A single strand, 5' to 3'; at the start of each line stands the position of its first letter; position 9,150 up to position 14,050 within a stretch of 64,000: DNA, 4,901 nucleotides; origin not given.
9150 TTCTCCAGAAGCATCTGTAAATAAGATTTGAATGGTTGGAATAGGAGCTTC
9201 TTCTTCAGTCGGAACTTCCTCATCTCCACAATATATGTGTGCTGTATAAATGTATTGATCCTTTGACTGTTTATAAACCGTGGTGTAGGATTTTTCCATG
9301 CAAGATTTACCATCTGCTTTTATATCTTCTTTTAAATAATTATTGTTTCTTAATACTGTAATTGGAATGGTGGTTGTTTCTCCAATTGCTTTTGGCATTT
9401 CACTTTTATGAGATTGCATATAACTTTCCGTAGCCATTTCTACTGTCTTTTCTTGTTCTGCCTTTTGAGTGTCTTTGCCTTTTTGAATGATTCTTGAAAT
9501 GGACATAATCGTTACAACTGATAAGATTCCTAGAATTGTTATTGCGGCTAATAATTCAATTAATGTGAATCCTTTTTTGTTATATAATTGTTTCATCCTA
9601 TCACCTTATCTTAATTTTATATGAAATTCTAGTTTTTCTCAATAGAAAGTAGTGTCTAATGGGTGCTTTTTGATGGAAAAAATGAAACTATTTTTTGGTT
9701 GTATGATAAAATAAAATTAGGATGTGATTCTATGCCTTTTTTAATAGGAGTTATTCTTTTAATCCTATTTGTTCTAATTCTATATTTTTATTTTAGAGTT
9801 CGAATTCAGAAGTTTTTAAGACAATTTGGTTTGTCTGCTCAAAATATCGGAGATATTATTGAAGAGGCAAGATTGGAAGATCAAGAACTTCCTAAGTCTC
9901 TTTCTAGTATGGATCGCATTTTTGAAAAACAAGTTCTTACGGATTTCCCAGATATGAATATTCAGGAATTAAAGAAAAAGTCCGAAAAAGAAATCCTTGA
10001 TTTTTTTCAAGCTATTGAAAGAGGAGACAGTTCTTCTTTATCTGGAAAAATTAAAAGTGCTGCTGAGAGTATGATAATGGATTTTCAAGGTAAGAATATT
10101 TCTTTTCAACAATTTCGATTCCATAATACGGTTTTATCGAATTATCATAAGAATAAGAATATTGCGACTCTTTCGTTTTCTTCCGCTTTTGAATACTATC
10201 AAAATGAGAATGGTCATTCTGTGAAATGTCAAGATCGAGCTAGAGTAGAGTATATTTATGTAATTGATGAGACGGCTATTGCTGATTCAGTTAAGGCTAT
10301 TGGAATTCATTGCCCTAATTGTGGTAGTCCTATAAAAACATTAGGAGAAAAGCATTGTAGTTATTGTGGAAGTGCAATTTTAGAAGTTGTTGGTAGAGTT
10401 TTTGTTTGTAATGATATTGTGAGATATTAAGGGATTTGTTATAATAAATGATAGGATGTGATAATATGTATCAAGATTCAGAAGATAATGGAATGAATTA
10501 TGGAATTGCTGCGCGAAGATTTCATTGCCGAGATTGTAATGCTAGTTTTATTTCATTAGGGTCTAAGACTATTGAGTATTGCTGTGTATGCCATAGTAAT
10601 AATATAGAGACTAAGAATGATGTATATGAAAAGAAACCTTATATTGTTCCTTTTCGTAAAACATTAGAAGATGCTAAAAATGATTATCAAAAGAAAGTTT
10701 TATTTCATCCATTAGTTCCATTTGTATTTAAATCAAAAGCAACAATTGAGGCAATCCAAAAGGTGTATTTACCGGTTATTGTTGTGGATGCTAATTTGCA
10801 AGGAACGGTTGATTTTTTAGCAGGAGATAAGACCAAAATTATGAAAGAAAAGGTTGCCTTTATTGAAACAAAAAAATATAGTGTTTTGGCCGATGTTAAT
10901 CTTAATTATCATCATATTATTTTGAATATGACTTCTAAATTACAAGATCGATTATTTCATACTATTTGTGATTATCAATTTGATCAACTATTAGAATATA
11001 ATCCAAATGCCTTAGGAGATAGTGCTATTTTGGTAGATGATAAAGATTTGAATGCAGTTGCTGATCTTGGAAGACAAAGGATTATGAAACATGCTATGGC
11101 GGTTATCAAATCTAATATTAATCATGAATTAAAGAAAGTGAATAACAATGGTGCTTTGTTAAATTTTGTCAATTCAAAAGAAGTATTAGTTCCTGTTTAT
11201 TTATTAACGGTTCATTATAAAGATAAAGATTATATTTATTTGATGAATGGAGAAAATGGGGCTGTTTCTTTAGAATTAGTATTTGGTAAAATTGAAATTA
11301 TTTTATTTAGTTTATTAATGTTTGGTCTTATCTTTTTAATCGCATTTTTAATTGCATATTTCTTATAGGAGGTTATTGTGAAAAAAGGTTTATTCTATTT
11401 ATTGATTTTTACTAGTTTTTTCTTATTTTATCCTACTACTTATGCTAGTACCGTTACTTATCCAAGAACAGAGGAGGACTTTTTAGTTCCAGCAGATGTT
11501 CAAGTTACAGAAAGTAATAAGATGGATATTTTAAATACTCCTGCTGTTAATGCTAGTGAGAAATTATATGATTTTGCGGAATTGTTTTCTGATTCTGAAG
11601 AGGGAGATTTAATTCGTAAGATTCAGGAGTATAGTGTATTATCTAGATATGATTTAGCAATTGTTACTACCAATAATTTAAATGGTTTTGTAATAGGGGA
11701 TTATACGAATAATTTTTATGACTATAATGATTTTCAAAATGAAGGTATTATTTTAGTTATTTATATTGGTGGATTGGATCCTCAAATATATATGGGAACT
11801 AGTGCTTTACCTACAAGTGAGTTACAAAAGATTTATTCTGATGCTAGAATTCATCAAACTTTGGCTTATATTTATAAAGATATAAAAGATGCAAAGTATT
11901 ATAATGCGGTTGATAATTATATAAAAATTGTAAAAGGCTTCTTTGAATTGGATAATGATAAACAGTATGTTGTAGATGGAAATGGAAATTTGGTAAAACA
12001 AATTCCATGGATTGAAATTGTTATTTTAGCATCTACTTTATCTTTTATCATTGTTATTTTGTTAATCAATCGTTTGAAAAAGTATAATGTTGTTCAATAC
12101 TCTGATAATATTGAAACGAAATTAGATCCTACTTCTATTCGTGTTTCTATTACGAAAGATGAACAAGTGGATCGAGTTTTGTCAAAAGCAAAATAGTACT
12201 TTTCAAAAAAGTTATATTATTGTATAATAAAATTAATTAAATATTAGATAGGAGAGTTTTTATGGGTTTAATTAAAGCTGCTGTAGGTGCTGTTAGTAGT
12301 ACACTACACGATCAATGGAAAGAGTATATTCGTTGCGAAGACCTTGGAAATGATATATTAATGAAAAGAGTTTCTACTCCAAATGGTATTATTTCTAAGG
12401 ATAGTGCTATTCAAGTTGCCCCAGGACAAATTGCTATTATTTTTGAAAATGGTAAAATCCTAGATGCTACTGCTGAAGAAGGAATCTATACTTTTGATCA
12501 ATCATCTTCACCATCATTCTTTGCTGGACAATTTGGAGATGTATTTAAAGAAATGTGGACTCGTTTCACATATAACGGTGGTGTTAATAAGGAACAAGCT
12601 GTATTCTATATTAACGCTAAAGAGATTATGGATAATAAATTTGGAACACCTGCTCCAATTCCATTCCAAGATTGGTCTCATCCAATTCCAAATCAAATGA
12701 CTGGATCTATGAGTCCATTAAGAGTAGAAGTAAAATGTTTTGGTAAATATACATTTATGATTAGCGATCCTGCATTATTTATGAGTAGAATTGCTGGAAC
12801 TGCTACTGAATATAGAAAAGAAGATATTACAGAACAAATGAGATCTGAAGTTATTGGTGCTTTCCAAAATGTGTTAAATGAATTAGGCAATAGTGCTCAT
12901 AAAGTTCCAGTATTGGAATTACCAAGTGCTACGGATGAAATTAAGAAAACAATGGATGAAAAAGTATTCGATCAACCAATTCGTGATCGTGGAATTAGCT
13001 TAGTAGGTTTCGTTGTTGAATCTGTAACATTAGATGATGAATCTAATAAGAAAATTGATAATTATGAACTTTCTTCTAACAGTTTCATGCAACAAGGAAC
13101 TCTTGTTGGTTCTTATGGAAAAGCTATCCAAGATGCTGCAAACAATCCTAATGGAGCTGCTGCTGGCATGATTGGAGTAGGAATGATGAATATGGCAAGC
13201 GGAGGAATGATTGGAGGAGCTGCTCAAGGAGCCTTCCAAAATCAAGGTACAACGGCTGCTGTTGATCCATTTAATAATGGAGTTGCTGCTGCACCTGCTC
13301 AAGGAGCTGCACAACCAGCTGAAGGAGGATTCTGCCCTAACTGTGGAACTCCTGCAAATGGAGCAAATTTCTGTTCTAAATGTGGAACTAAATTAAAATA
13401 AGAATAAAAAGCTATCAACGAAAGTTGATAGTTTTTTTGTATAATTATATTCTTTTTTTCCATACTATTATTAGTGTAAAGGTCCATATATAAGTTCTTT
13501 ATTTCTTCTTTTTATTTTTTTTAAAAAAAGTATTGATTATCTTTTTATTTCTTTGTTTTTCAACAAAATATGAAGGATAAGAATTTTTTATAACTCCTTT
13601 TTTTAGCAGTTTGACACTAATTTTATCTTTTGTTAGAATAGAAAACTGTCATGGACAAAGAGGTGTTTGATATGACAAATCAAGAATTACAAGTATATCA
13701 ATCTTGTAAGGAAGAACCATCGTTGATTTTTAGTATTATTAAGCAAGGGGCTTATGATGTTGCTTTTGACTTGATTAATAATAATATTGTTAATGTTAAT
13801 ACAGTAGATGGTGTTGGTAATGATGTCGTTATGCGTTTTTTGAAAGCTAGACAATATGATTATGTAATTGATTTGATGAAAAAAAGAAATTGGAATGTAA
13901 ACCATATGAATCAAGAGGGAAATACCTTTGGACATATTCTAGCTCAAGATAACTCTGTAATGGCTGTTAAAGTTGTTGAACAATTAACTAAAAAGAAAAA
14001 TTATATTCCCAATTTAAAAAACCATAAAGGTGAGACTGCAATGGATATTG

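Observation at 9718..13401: YdjG/H/I-like membrane-stress module without a PspA gene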

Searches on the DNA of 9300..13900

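Call 89: search_rna_families(source=window, start=9300, end=13900, threshold=evalue, max_evalue=0.1)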
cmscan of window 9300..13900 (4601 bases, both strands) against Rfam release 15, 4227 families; matches with E-value up to 0.1: 0.
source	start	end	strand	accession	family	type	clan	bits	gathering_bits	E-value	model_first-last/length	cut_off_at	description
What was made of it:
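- Tried and rejected: No match in 9300-13900 (call 89).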

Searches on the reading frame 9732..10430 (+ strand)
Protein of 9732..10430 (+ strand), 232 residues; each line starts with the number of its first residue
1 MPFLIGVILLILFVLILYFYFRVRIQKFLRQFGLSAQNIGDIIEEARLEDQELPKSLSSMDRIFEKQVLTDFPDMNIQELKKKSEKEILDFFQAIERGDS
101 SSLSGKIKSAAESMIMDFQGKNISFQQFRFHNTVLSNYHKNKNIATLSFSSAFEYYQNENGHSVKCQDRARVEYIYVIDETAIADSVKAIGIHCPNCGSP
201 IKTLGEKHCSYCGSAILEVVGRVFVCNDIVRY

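Call 3: search_protein_families(library=pfam, proteins=[window:9732-10430:+], max_evalue=0.1)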
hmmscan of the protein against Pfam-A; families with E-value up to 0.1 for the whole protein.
window:9732-10430:+ (232 aa): 9 families
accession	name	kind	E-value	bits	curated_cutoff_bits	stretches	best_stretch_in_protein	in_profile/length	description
PF13240.11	Zn_Ribbon_1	-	0.00098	19.3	25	1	193-215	1-22/23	zinc-ribbon domain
PF13248.11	Zn_ribbon_3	-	0.0012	18.7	27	1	192-214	3-24/26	zinc-ribbon domain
PF12773.13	DZR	-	0.0036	17.9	27.3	1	193-213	14-31/45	Double zinc ribbon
PF14149.11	YhfH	-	0.0069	16.6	27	0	202-218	9-25/37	YhfH-like protein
PF11023.14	DUF2614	-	0.028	15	21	1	186-214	62-91/111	Zinc-ribbon containing domain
PF08178.16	GnsAB_toxin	-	0.03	14.7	27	1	75-92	1-18/54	GnsA/GnsB toxin of bacterial toxin-antitoxin system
PF14803.11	Zn_ribbon_Nudix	-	0.043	14.2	25.6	0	193-202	2-11/34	Nudix N-terminal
PF09297.16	Zn_ribbon_NUD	-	0.054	13.6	24.8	0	193-200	5-12/32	NADH pyrophosphatase zinc ribbon domain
PF21559.3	Reb1_MybAD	-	0.057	14.3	27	0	20-62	8-45/68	DNA-binding protein reb1, Myb-associated domain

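Call 4: search_protein_families(library=ncbifam, proteins=[window:9732-10430:+], max_evalue=0.1)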
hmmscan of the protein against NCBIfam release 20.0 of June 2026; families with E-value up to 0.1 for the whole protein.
window:9732-10430:+ (232 aa): 6 families
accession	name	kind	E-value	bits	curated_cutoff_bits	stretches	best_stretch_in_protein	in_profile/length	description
NF001645.0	PRK00420.1-2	equivalog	0.00011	22.2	162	1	206-225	24-43/106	hypothetical protein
NF002796.0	PRK02935.1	equivalog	0.0019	18.1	108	1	186-215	65-95/118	hypothetical protein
NF001646.0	PRK00420.1-3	equivalog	0.0097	16.2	117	0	206-224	20-38/117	hypothetical protein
NF009990.0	PRK13456.1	equivalog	0.028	14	158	1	18-67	39-82/188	DNA protection protein DPS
NF040955.1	Arch_DPS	equivalog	0.044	13.4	250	1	18-65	33-75/177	DNA protection during starvation protein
NF034186.3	PRK14891.1-1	equivalog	0.057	13.4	73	1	207-228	2-23/51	50S ribosomal protein L24e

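Call 42: find_homologous_proteins(query=window:9732-10430:+, max_evalue=0.001)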
Query window:9732-10430:+ (232 aa): 207 proteins with E <= 0.001 among 514 candidates; the best 120 are listed.
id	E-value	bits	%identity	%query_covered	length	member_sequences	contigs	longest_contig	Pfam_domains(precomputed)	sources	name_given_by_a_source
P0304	2.9e-149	512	100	100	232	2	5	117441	-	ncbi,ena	-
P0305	3.2e-95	336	66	100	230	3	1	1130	-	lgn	-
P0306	9.7e-93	328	63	100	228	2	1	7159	-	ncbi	-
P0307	2.4e-91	323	60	100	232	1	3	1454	-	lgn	-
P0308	8.7e-90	318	60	99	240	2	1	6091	-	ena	-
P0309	2.4e-88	313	60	100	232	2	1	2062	-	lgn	-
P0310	1.3e-87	311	58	93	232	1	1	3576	-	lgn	-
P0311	2.3e-87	310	59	100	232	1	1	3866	-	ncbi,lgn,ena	-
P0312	3.3e-87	310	59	100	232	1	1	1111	-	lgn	-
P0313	4.6e-87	309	58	93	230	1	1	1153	-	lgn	-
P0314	5.0e-87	309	59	100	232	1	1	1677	-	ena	-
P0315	5.3e-87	309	59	100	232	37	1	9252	-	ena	-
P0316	8.3e-87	308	59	100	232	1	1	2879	-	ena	-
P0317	1.1e-86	308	61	100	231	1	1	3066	-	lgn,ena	-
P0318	1.3e-86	308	58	100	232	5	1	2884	-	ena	-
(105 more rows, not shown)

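Call 51: predict_structure(alignment_id=A6)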
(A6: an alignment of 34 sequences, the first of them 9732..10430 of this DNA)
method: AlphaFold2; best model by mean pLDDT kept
length: 232 residues; sequences in the alignment: 34
mean_pLDDT: 74.5   pTM: 0.52
mean pLDDT of the five models: 74.5, 73.4, 71.7, 71.0, 70.7
residues with pLDDT >= 90: 65; 70-90: 79; 50-70: 63; < 50: 25
segments of 3 or more residues with pLDDT < 50: 47-49, 51-55, 188-190, 219-232
pLDDT, mean of each block of 10 residues (from residue 1): 87 90 75 60 54 52 79 80 92 93 88 91 91 85 81 92 91 76 54 59 60 57 36 30
secondary structure, 60 per line:
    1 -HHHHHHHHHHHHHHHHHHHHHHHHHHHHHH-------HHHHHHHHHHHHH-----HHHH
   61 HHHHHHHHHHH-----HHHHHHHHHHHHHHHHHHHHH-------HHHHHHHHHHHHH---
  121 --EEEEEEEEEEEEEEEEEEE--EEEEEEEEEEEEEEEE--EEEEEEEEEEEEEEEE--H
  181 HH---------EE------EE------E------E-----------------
elements in order: H2-31 H39-51 H57-71 H77-97 H105-117 E123-141 E144-159 E162-177
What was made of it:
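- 9732..10430 (+): g1, 232 aa. N-terminal TM anchor, cytoplasmic divergent Tim44/NTF2-like domain (about residues 57-177), CPNCG...CSYCG zinc ribbon, and a conserved C-terminal VF.CNDIVRY tail. The AF2 core has three helices and three long strands (call 51).
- On Tim44-like domain (PF04280), for g1: The AF2 core (pLDDT about 80-93) has three helices and three long strands (call 51).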

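Call 59: fold_search(model_id=the predicted structure, library=pdb)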
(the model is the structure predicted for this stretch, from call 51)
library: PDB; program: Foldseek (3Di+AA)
matches with E <= 10: 983; with E <= 0.001: 0
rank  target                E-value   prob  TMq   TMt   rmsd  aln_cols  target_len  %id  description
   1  9e9c_d                1.6e-03  1.00  0.35  0.33   9.7       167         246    8  Mouse mitoribosome large subunit assembly intermediate bound to NSUN4, METRF4, GTPBP7, GTPBP10 and the MALSU1-L0R8F8-m (released 2025-08-06)
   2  6jzf_B                1.8e-03  1.00  0.36  0.52   4.5       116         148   11  Structure of the intermembrane space region of PARC6 (released 2020-05-06)
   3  4n3v_A                2.7e-03  0.80  0.17  0.21  18.1       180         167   13  Crystal structure of a bile-acid 7-alpha dehydratase (CLOHIR_00079) from Clostridium hiranonis DSM 13275 at 1.89 A res (released 2013-12-04)
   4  9hcf_d                4.3e-03  1.00  0.35  0.34   5.4       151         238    9  Mouse mitoribosome large subunit assembly intermediate bound to NSUN4, METRF4, GTPBP7, GTPBP10 and the MALSU-L0R8F8-mt (released 2025-07-09)
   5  9hch_d                4.3e-03  1.00  0.31  0.33  11.5       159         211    9  Mouse mitoribosome large subunit assembly intermediate bound to NSUN4, METRF4, GTPBP7 and the MALSU1-L0R8F8-mt-ACP com (released 2025-06-18)
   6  5had                  6.6e-03  1.00  0.31  0.49   5.4       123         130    6  Crystal structure of intermembrane space region of chloroplast protein ARC6 (released 2017-01-18)
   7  6jzn_A                7.4e-03  1.00  0.36  0.57   4.5       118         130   11  Structure of the intermembrane space region of PARC6-PDV1 (released 2020-05-06)
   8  7of2_d                7.9e-03  1.00  0.36  0.39   5.4       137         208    9  Structure of a human mitochondrial ribosome large subunit assembly intermediate in complex with GTPBP6. (released 2021-06-02)
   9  6zm5_d                7.9e-03  1.00  0.34  0.33  15.0       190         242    7  Human mitochondrial ribosome in complex with OXA1L, mRNA, A/A tRNA, P/P tRNA and nascent polypeptide (released 2021-01-13)
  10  4leh_A                7.9e-03  0.57  0.16  0.21  18.9       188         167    8  Crystal structure of a bile-acid 7-alpha dehydratase (CLOSCI_03134) from Clostridium scindens ATCC 35704 at 2.90 A res (released 2013-08-21)
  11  5u9l_B                9.4e-03  0.99  0.29  0.41   6.8       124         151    8  Crystal structure of the intermembrane space region of the plastid division protein PARC6 (released 2017-12-20)
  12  5u9o_A                1.0e-02  1.00  0.30  0.45   4.3       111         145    9  Cocrystal structure of the intermembrane space region of the plastid division proteins PARC6 and PDV1 (released 2017-12-20)
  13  5u9o_H                1.1e-02  1.00  0.34  0.52   4.7       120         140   11  Cocrystal structure of the intermembrane space region of the plastid division proteins PARC6 and PDV1 (released 2017-12-20)
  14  7qh6_d                1.1e-02  1.00  0.36  0.43   5.8       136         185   12  Cryo-EM structure of the human mtLSU assembly intermediate upon MRM2 depletion - class 1 (released 2022-03-02)
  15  6jzn_B                1.2e-02  1.00  0.36  0.56   4.4       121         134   11  Structure of the intermembrane space region of PARC6-PDV1 (released 2020-05-06)
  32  2cw9                  2.8e-02  0.85  0.27  0.31  11.4       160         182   13  Crystal structure of human Tim44 C-terminal domain (released 2005-12-17)
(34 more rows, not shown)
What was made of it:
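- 9732..10430 (+): Foldseek gives weak hits to mL45, PARC6 and Tim44 (call 59).
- On Tim44-like domain (PF04280), for g1: The best Foldseek hits are mL45, PARC6/ARC6 and Tim44 2cw9, with E >= 1.6e-3 and TM-scores of 0.3-0.57 (call 59).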

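Call 61: search_solved_structures(query=A6, max_evalue=10)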
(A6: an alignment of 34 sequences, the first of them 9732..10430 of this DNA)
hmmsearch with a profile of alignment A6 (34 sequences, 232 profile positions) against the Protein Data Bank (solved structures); distinct sequences matched with E-value up to 10: 21.
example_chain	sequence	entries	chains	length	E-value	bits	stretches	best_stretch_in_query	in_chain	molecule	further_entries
5it7_f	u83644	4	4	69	0.018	17.9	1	164-216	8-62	Ubiquitin-40S ribosomal protein S27a | Ribosomal protein eS31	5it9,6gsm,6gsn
3j80_f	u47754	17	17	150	0.07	16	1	163-216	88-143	eS31 | Ubiquitin-40S ribosomal protein S27a | Small ribosomal subunit protein eS31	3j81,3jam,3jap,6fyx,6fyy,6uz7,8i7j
9llq_A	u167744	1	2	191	0.21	14.4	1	27-85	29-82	TetR family transcriptional regulator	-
8z6e_A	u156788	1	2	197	0.23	14.3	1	27-85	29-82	TetR family transcriptional regulator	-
9e6q_Ad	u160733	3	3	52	0.31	13.8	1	186-214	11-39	Large ribosomal subunit protein eL37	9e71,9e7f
4wce_Z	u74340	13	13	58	0.42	13.4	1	193-216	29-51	50S ribosomal protein L32 | Large ribosomal subunit protein bL32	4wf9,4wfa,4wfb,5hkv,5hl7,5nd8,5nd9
5li0_4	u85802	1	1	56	0.44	13.3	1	193-216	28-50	50S ribosomal protein L32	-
4v6w_Af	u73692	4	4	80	0.49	13.2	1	163-217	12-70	40S ribosomal protein S27a | Ubiquitin-40S ribosomal protein S27a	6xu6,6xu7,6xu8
9cz8_A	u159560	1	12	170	0.62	12.9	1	30-56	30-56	DNA protection during starvation protein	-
9fhl_W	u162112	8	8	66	0.62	12.8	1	187-230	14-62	Small ribosomal subunit protein eS27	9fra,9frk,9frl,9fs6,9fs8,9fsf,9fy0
7stw_A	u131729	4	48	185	0.69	12.7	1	30-56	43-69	DNA protection during starvation protein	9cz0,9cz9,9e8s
9v21_sC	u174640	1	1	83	0.78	12.5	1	187-215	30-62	Small ribosomal subunit protein eS27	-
9v1j_sC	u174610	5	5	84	0.81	12.5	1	187-215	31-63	Small ribosomal subunit protein eS27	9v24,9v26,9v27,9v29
7p48_Z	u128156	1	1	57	1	12.1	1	193-217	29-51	50S ribosomal protein L32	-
5ngm_AZ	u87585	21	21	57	1.2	11.9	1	193-216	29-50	50S ribosomal protein L32 | Large ribosomal subunit protein bL32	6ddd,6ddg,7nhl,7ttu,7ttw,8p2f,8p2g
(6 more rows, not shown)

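Call 70: search_protein_families(library=padloc, proteins=[window:9732-10430:+], max_evalue=0.01)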
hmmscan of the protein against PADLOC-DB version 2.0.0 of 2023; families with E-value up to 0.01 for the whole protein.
window:9732-10430:+ (232 aa): 0 families

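Call 71: search_protein_families(library=phrogs, proteins=[window:9732-10430:+], max_evalue=0.01)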
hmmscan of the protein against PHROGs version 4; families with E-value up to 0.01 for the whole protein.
window:9732-10430:+ (232 aa): 0 families
